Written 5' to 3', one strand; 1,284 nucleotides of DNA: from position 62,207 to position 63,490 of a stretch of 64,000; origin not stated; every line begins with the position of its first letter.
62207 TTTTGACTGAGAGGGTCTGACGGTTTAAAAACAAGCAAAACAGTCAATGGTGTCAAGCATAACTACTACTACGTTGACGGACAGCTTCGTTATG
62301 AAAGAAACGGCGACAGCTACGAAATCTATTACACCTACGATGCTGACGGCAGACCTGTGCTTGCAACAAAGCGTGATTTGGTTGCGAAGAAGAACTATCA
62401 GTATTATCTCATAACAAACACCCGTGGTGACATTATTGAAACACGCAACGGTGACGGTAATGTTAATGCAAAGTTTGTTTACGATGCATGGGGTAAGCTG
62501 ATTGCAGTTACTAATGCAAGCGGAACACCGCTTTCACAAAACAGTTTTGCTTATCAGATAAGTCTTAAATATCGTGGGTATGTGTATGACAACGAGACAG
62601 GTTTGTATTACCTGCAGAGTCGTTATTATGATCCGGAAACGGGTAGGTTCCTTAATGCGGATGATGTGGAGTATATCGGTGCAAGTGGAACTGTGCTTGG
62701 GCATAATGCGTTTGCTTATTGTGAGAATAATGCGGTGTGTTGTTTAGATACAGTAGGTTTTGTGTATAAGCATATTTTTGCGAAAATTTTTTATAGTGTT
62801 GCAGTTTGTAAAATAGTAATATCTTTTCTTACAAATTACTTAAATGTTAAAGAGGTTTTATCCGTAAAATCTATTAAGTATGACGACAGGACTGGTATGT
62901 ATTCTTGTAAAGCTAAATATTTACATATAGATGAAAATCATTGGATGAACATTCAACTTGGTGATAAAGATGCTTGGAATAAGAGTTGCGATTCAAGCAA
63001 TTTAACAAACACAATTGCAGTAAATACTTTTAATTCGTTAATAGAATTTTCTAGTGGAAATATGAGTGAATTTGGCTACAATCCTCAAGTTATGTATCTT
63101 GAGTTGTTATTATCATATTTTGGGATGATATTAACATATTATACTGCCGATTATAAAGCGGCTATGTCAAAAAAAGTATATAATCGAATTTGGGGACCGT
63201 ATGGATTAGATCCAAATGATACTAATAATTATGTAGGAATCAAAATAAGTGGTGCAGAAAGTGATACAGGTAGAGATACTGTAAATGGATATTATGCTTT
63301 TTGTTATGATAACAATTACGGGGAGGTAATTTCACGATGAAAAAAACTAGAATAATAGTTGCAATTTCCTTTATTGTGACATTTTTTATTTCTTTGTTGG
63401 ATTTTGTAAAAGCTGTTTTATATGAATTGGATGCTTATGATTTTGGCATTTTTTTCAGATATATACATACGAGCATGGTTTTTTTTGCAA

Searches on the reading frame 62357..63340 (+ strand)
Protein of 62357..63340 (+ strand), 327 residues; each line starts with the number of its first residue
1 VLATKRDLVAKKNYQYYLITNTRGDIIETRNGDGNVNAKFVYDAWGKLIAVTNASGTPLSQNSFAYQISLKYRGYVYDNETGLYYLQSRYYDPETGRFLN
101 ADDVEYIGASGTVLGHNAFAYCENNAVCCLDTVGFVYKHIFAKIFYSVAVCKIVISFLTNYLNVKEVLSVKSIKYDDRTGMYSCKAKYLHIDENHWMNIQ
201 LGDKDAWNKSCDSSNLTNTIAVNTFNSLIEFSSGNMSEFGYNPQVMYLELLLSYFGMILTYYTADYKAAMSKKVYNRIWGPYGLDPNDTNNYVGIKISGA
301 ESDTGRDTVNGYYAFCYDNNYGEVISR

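Call 48: search_protein_families(library=pfam, proteins=[window:62357-63340:+], max_evalue=0.001)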
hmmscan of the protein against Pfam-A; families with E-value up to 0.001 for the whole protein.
window:62357-63340:+ (327 aa): 1 family
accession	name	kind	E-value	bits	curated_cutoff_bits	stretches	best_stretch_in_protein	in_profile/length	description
PF05593.20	RHS_repeat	-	0.00084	20.1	22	0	22-57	3-37/38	RHS Repeat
